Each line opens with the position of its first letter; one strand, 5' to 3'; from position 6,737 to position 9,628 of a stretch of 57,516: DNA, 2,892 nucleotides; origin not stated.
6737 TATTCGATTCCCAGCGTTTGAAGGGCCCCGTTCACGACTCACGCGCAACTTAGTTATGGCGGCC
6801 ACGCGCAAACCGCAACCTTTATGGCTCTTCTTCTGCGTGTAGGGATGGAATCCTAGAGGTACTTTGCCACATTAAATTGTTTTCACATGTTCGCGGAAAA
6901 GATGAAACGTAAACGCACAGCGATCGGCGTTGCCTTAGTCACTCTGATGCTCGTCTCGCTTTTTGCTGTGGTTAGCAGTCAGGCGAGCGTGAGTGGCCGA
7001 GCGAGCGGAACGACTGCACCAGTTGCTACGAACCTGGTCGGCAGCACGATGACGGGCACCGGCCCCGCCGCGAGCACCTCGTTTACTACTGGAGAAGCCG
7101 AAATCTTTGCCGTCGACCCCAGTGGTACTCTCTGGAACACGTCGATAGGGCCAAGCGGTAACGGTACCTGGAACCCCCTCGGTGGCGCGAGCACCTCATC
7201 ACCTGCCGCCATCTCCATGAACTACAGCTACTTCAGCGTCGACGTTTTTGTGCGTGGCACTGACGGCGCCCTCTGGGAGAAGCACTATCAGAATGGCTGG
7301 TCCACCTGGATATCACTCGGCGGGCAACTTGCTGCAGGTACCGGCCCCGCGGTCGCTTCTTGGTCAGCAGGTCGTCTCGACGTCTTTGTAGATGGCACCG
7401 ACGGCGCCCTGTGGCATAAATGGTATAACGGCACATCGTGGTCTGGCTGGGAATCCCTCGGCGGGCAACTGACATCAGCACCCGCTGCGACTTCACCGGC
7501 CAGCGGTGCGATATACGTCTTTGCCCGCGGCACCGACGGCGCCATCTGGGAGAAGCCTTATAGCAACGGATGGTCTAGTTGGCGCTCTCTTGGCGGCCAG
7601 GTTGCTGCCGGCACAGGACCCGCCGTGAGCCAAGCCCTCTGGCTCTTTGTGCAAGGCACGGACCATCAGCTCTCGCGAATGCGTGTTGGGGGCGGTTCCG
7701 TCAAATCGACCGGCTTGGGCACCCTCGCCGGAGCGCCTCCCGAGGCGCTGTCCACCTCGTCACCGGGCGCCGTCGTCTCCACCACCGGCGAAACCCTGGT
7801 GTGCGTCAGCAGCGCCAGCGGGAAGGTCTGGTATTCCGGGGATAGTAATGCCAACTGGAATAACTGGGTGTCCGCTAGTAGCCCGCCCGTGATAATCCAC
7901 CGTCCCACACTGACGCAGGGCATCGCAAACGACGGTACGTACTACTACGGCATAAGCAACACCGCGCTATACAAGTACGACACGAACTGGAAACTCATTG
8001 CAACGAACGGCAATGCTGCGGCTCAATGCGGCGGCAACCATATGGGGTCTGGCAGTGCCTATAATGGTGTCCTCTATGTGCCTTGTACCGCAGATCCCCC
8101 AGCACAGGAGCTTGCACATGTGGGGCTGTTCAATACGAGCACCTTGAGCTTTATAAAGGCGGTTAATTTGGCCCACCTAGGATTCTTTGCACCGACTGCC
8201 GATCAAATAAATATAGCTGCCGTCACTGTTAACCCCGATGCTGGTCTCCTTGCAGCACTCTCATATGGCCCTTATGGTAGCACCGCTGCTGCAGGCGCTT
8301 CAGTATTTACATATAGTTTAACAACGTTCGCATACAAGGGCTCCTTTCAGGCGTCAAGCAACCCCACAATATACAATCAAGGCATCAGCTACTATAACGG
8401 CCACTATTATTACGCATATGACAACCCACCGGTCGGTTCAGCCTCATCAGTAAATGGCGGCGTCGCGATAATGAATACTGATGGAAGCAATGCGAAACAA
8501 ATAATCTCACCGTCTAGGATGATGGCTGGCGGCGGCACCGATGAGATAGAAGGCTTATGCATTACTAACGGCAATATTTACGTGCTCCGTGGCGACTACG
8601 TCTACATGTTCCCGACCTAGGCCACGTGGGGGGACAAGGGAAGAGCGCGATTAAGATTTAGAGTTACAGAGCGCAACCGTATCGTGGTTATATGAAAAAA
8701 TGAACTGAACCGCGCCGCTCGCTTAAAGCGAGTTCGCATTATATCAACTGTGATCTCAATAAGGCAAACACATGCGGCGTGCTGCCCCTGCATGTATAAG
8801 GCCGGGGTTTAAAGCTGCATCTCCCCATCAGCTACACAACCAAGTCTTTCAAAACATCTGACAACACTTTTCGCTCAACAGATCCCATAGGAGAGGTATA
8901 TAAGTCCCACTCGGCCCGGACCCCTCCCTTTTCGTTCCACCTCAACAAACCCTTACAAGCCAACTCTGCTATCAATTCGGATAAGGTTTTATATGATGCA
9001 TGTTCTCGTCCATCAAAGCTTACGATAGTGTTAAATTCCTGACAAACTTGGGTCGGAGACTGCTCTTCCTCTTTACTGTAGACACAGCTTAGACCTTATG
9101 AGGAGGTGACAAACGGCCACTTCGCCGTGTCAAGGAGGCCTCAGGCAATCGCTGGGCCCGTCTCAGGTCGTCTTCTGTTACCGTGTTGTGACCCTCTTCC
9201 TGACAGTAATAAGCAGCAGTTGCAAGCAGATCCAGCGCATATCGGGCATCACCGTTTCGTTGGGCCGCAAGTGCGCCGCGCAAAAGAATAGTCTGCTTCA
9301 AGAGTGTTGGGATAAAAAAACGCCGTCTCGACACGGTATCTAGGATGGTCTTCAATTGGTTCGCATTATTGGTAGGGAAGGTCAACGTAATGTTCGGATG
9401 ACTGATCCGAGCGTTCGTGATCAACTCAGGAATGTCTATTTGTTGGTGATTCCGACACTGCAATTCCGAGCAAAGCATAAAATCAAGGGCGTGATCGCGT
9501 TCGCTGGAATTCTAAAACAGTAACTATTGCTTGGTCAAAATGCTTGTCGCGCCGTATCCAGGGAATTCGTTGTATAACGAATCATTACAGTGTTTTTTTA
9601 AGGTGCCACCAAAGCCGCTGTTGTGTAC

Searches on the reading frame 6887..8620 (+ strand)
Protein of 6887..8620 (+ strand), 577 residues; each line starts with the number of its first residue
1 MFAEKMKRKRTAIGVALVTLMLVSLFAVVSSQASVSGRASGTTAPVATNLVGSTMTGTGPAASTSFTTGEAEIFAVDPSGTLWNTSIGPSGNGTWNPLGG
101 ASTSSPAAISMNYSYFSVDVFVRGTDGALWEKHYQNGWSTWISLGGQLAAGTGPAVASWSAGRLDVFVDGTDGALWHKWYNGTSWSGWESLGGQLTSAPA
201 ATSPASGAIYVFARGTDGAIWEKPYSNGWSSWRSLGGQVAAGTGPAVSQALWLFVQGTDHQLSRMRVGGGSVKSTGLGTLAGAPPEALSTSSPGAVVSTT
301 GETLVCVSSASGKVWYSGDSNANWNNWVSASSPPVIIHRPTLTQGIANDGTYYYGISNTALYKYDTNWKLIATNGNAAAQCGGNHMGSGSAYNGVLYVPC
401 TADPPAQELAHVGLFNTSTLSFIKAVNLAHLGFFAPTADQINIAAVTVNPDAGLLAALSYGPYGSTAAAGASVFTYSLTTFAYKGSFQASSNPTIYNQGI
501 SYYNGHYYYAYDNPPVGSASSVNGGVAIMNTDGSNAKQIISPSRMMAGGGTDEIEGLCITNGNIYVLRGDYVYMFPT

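Call 3: search_protein_families(library=pfam, proteins=[window:6887-8620:+], max_evalue=0.01)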
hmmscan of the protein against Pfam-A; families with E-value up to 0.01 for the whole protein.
window:6887-8620:+ (577 aa): 1 family
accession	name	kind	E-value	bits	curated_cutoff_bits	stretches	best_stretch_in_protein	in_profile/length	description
PF03984.19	DUF346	-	5.2e-06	26.6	22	1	166-201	4-39/39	Repeat of unknown function (DUF346)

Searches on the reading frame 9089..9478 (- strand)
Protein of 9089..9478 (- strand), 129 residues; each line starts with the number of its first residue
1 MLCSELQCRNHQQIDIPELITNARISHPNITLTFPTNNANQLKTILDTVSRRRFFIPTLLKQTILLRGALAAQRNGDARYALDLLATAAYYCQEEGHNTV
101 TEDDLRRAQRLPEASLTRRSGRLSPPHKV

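Call 3: search_protein_families(library=pfam, proteins=[window:9089-9478:-], max_evalue=0.01)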
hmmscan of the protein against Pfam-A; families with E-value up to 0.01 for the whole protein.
window:9089-9478:- (129 aa): 3 families
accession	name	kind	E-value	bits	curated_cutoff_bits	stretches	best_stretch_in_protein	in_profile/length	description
PF22703.2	Cdc6_lid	-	3.2e-14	53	27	1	59-109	17-67/68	Cdc6 AAA+ ATPase-type lid domain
PF17856.7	TIP49_C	-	0.00067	20.2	24.5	1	79-111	31-63/66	TIP49 AAA-lid domain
PF16193.11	AAA_assoc_2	-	0.0015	19.2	34.3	1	68-108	13-54/81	AAA C-terminal domain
